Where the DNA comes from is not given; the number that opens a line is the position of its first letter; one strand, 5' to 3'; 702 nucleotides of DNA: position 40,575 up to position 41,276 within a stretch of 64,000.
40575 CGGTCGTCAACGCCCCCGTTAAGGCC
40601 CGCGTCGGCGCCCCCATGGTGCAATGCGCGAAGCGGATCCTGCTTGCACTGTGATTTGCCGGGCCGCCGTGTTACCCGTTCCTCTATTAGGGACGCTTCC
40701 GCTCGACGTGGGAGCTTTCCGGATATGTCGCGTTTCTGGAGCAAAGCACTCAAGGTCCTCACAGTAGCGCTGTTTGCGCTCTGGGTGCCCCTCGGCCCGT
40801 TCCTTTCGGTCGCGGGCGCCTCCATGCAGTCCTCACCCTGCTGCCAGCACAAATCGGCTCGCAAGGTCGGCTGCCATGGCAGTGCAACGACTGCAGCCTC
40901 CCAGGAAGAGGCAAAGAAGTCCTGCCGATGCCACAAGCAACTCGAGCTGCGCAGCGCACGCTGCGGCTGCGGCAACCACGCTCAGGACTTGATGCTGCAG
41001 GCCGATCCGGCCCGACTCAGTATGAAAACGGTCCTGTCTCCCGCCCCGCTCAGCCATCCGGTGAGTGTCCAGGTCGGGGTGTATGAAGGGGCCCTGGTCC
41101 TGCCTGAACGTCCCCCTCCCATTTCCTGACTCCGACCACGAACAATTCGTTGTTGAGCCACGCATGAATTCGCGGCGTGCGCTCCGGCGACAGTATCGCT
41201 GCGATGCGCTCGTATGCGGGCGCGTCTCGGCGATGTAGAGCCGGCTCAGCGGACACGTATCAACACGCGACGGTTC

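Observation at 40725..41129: Paralogous pair of small secreted Cys/His-rich proteins ending in ...PPPIS (first copy, next to an outer-membrane barrel)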

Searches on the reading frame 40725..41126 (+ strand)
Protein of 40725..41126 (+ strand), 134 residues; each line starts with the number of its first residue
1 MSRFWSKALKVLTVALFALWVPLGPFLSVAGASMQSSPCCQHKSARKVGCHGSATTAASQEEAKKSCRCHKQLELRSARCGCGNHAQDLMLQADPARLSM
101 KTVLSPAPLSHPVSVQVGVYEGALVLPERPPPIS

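Call 3: search_protein_families(library=pfam, proteins=[window:40725-41126:+], max_evalue=1)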
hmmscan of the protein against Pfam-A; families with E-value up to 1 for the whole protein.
seq(134 aa): 0 families

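Call 4: search_protein_families(library=ncbifam, proteins=[window:40725-41126:+], max_evalue=1)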
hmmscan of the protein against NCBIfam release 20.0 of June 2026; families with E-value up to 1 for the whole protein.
seq(134 aa): 1 family
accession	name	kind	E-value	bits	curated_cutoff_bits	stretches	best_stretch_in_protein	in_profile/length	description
NF007822.0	PRK10531.1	equivalog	0.4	9.3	436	0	113-133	116-136/430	putative acyl-CoA thioester hydrolase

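Call 8: find_homologous_proteins(query=window:40725-41126:+, max_evalue=10)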
Query seq(134 aa) (134 aa): 1 proteins with E <= 10 among 16 candidates.
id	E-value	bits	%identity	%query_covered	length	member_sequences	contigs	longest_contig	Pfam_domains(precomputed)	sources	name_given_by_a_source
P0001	6.9e-79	281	93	100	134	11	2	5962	-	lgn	-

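Call 9: find_encoding_contigs(protein=P0001, flank=10000)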
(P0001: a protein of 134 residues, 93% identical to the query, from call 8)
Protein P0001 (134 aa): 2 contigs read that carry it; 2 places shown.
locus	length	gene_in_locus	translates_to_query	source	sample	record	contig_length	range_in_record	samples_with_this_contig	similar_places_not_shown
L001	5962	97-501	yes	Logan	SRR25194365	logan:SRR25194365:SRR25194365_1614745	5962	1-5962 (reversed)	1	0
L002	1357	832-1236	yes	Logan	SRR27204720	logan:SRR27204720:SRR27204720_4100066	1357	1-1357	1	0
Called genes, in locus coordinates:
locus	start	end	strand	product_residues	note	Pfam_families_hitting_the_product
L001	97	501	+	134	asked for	-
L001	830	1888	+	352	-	-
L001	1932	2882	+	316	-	-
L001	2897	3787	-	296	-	PF01259:SAICAR_synt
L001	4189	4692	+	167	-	PF01047:MarR, PF12802:MarR_2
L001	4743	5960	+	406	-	?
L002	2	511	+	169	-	?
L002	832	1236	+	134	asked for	-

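Call 24: search_protein_representatives(alignment_id=A1)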
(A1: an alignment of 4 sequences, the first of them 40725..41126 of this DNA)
Query: 4 sequences, 137 profile positions. Proteins with E-value up to 0.001 (for the whole library): 10; up to 1e-10: 5; up to 1e-30: 4. The best 10 are listed.
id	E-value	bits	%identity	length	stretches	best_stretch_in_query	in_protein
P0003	1.8e-63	229.2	-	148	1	1-137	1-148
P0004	2.6e-63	228.6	-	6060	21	62-129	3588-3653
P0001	2.0e-55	203.0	-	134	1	1-130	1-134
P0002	1.0e-40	155.4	-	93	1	45-137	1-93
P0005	4.9e-16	75.5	-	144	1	7-134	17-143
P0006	1.2e-07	48.4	-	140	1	6-136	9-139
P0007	7.4e-06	42.6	-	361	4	48-108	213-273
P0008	1.1e-05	42.0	-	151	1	10-137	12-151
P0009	1.3e-05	41.8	-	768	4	47-107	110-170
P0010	2.8e-05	40.7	-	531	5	66-111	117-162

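Call 27: find_homologous_proteins(query=A2, max_evalue=1)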
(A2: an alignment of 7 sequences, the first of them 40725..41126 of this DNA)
Query A2 (7 sequences) (134 aa, profile of the alignment): 11 proteins with E <= 1 among 8000 candidates.
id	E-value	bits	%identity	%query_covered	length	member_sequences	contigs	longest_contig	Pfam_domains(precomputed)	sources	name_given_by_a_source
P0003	1.7e-50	189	33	48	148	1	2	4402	-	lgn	-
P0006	1.3e-41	160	-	-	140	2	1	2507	-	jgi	jgi:hypothetical protein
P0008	1.0e-37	148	32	48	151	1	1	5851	-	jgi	jgi:hypothetical protein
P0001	4.0e-33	133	93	100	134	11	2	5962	-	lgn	-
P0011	2.3e-30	124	-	-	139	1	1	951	-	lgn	-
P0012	9.9e-30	122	32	22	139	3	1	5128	-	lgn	-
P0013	4.1e-29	120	26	90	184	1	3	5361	-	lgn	-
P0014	6.4e-28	116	-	-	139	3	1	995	-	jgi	jgi:hypothetical protein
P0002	1.8e-25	108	36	19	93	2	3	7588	-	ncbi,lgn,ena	-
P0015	3.6e-18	84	46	96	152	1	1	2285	-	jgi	-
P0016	2.4e-4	40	-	-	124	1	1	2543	-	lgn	-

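Call 30: find_encoding_contigs(protein=P0008, flank=10000)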
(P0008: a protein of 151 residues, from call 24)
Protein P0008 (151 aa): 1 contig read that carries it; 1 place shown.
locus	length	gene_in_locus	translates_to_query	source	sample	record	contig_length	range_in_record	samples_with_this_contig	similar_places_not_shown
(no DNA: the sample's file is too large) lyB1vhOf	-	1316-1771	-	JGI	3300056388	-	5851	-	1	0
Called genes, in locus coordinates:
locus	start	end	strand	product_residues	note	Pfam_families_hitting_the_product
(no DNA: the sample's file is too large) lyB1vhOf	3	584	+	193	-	?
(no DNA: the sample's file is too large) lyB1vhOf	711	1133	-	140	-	PF01124:MAPEG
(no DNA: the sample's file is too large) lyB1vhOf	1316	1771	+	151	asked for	-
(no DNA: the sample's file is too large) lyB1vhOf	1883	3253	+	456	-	PF02321:OEP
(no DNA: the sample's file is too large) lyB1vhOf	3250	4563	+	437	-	PF19335:HMBD, PF25917:BSH_RND (faint), PF25919:BSH_CusB, PF25973:BSH_CzcB, PF25869:3HB_CusB, PF25954:Beta-barrel_RND_2, PF25975:CzcB_C, PF25989:YknX_C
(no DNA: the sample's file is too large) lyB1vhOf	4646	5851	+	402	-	?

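Call 31: find_encoding_contigs(protein=P0012, flank=10000)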
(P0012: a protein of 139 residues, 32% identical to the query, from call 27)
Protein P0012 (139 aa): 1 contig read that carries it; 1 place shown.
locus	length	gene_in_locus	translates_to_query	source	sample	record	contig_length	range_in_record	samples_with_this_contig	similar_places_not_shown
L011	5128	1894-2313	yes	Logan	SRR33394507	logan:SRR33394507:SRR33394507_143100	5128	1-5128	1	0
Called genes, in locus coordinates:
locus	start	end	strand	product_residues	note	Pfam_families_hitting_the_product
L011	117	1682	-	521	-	PF00300:His_Phos_1, PF05235:CHAD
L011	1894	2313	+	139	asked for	-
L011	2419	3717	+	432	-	PF02321:OEP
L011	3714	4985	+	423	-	PF19335:HMBD, PF25919:BSH_CusB, PF25973:BSH_CzcB, PF25869:3HB_CusB, PF25954:Beta-barrel_RND_2, PF25975:CzcB_C, PF25989:YknX_C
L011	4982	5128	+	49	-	?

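Call 32: find_encoding_contigs(protein=P0013, flank=10000)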
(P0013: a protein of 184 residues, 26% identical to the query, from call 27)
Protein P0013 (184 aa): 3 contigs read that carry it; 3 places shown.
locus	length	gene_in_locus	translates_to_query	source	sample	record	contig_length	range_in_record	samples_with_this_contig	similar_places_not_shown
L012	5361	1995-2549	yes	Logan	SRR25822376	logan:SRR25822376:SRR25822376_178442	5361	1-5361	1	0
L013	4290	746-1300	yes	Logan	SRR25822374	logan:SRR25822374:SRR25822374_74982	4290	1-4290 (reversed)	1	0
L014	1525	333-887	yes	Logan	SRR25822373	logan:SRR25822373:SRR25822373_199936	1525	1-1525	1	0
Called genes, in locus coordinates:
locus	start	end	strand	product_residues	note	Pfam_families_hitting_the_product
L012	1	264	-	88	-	?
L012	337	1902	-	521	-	PF00300:His_Phos_1, PF05235:CHAD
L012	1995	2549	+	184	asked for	-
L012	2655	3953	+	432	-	PF02321:OEP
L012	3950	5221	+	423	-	PF19335:HMBD, PF25919:BSH_CusB, PF25973:BSH_CzcB, PF25869:3HB_CusB, PF25954:Beta-barrel_RND_2, PF25975:CzcB_C, PF25989:YknX_C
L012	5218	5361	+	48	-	?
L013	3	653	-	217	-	?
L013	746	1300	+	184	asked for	-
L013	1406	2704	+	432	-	PF02321:OEP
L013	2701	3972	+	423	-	PF19335:HMBD, PF25919:BSH_CusB, PF25973:BSH_CzcB, PF25869:3HB_CusB, PF25954:Beta-barrel_RND_2, PF25975:CzcB_C, PF25989:YknX_C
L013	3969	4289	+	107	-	?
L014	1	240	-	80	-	?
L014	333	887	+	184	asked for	-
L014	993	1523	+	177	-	?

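Call 33: find_encoding_contigs(protein=P0015, flank=10000)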
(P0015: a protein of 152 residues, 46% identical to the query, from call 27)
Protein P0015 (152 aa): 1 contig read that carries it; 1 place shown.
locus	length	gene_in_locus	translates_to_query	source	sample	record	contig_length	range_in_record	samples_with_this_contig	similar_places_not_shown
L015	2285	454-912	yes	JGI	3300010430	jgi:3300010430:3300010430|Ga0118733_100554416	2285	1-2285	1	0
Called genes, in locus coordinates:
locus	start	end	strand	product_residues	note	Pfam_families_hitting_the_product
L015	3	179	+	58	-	?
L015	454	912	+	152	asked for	-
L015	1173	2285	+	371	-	?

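Call 34: find_encoding_contigs(protein=P0005, flank=10000)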
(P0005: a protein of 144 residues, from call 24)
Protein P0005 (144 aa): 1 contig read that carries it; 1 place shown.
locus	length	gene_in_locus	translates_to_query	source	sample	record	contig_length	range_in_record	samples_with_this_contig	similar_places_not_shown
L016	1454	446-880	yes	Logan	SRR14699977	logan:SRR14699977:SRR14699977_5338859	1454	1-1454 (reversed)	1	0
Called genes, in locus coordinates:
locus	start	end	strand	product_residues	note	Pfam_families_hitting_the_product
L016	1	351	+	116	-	?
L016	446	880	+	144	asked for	-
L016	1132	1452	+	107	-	?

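Call 35: find_encoding_contigs(protein=P0016, flank=10000)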
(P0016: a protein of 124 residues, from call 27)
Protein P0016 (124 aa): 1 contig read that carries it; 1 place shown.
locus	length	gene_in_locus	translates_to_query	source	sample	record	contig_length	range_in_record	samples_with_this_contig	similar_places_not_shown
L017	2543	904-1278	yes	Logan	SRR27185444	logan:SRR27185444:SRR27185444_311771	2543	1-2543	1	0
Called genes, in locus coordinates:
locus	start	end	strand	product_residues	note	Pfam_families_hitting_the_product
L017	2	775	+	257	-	?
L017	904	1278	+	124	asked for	-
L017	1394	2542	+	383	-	?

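Call 42: search_protein_families(library=pfam, proteins=[L015:1173-2285:+, L017:1394-2542:+], max_evalue=0.1)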
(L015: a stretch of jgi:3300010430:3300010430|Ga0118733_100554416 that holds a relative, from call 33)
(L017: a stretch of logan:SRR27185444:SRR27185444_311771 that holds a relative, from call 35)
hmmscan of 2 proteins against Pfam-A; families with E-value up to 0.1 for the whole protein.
L015:1173-2285:+ (371 aa): 1 family
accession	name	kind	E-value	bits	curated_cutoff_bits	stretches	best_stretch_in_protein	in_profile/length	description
PF07452.17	CHRD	-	5.8e-28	98.5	24.1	2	251-370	15-115/117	CHRD domain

L017:1394-2542:+ (383 aa): 1 family
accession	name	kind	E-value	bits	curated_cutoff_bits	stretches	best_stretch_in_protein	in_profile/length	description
PF02321.23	OEP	-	6.6e-37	127.6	22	2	249-383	7-148/187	Outer membrane efflux protein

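Call 43: search_protein_families(library=pfam, alignment_id=A3, max_evalue=10)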
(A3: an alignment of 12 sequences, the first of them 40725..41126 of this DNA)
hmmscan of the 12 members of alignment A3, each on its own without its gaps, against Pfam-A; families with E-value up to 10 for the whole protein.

A. member 1, window:40725-41126:+ (134 aa): 0 families

B. families by the number of members that match (of 12 scanned): 2 families
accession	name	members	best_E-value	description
PF10853.13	DUF2650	4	0.034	Protein of unknown function (DUF2650)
PF01758.21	SBF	1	0.14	Sodium Bile acid symporter family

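Call 61: find_encoding_contigs(protein=P0006, flank=3000)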
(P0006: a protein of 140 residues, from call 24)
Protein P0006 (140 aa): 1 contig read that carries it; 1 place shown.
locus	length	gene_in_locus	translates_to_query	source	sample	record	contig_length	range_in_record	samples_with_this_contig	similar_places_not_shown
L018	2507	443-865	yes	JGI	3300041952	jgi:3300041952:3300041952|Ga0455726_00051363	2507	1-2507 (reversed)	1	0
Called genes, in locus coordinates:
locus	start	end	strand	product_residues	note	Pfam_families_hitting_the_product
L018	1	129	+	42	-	?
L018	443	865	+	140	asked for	-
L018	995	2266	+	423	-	PF02321:OEP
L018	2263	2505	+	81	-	?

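Call 62: find_encoding_contigs(protein=P0014, flank=3000)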
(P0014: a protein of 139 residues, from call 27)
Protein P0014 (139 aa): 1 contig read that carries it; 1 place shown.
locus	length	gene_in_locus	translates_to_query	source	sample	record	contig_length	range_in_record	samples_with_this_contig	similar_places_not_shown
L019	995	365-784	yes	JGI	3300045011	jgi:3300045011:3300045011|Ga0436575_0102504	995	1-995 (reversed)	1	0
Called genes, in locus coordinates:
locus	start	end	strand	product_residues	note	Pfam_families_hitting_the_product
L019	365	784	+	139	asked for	-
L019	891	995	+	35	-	?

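Call 63: find_encoding_contigs(protein=P0011, flank=3000)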
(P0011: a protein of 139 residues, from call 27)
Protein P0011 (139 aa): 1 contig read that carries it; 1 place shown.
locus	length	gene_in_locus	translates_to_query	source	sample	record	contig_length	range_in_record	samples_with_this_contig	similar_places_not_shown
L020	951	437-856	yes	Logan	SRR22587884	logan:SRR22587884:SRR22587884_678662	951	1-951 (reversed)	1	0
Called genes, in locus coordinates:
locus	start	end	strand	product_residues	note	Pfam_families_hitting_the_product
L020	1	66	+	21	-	?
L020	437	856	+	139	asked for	-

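Call 83: find_related_loci(query=A7, collection=genome_contigs, flank=8000)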
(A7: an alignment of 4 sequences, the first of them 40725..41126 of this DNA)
Query A7 (134 aa) in genome_contigs; peptide patterns used: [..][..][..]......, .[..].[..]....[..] (x = any residue, [..] = any of these).
38 stretches matched a pattern, but none encodes a relative of the query by tblastn (E <= 1e-3).

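Call 84: find_related_loci(query=A7, collection=metagenome_contigs, flank=6000)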
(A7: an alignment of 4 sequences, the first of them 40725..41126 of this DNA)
Query A7 (134 aa) in metagenome_contigs; peptide patterns used: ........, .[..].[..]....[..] (x = any residue, [..] = any of these).
56 stretches matched a pattern, but none encodes a relative of the query by tblastn (E <= 1e-3).

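Call 89: find_related_loci(query=A9, collection=metagenome_contigs, flank=6000)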
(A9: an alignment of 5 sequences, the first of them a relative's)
Query A9 (140 aa) in metagenome_contigs; peptide patterns used: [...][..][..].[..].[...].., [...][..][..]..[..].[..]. (x = any residue, [..] = any of these).
77 stretches matched a pattern, but none encodes a relative of the query by tblastn (E <= 1e-3).

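Call 93: search_solved_structures(query=A3, max_evalue=1)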
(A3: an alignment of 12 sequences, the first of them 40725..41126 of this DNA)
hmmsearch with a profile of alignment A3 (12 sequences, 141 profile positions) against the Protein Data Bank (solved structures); distinct sequences matched with E-value up to 1: 0.

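Call 94: search_protein_families(library=ncbifam, alignment_id=A3, max_evalue=10)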
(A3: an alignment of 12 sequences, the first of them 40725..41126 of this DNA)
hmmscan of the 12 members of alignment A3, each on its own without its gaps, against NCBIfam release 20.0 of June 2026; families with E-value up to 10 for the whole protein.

A. member 1, window:40725-41126:+ (134 aa): 1 family
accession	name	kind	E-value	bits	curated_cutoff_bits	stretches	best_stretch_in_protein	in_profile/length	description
NF007822.0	PRK10531.1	equivalog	0.4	9.3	436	1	113-133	116-136/430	putative acyl-CoA thioester hydrolase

B. families by the number of members that match (of 12 scanned): 4 families
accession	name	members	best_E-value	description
NF033807.0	CopL_fam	2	0.00019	CopL family metal-binding regulatory protein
NF002502.0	PRK01842.1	2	0.12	hypothetical protein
NF007822.0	PRK10531.1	2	0.4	putative acyl-CoA thioester hydrolase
TIGR04136.1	rSAM_FibroRumin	1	3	FibroRumin system radical SAM peptide maturase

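Call 95: search_protein_families(library=ncbifam, proteins=[P0005, P0015, P0006, P0008, P0016, P0011, P0012, P0014, P0013], max_evalue=10)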
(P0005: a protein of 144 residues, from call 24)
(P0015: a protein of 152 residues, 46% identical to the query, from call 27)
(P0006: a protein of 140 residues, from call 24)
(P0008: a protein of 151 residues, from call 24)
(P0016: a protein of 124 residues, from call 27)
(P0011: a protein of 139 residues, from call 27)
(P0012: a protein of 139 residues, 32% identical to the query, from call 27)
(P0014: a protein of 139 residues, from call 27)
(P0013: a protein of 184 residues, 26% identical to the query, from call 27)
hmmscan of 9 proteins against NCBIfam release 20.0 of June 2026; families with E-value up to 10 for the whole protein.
P0005 (144 aa): 1 family
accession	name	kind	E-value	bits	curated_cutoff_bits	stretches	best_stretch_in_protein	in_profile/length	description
TIGR04136.1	rSAM_FibroRumin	equivalog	3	6.6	400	1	46-79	403-436/458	FibroRumin system radical SAM peptide maturase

P0015 (152 aa): 0 families

P0006 (140 aa): 1 family
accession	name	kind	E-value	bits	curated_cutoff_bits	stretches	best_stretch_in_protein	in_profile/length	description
NF033807.0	CopL_fam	subfamily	0.0024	18.5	40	1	14-116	12-118/129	CopL family metal-binding regulatory protein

P0008 (151 aa): 1 family
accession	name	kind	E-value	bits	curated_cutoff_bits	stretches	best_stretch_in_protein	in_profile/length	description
NF033807.0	CopL_fam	subfamily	0.00019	22.1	40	1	10-99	4-92/129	CopL family metal-binding regulatory protein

P0016 (124 aa): 0 families

P0011 (139 aa): 0 families

P0012 (139 aa): 0 families

P0014 (139 aa): 0 families

P0013 (184 aa): 0 families

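Call 97: predict_structure(alignment_id=A3)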
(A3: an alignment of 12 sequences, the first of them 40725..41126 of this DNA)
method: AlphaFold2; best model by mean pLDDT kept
length: 134 residues; sequences in the alignment: 12
mean_pLDDT: 53.1   pTM: 0.21
mean pLDDT of the five models: 53.1, 53.1, 52.0, 51.8, 48.5
residues with pLDDT >= 90: 1; 70-90: 19; 50-70: 39; < 50: 75
segments of 3 or more residues with pLDDT < 50: 31-38, 41-55, 73-79, 83-126
pLDDT, mean of each block of 10 residues (from residue 1): 78 82 58 48 45 51 56 48 47 46 40 40 50 57
secondary structure, 60 per line:
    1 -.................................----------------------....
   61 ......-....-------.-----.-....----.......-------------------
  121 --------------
elements in order: H2-34 H57-66 H68-71 H87-90 H95-101

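Call 98: search_dna_similar(query=P0008, collection=plasmids, mode=protein, max_evalue=10, max_rows=30)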
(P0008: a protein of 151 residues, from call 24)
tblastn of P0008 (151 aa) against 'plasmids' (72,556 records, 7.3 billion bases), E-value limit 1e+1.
Records with a match: 2; places in all: 2; records where one place covers at least 80% of the query: 0.
Best place of each record, by identity: <60% 2.
By first word of the organism name: Hymenobacter 1; Klebsiella 1.
By predicted mobility (MOB-suite, as given by PLSDB): non-mobilizable 2.
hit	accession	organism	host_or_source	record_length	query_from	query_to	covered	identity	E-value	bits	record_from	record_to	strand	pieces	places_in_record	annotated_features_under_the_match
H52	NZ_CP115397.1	Hymenobacter yonginensis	whole organism,freshwater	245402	1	84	56%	32.2%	3e+0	35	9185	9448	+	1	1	hypothetical protein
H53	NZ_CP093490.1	Klebsiella pneumoniae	Homo sapiens,Isolated from blood of a ...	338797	57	118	41%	35.5%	3e+0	35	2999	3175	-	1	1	bepA: beta-barrel assembly-enhancing protease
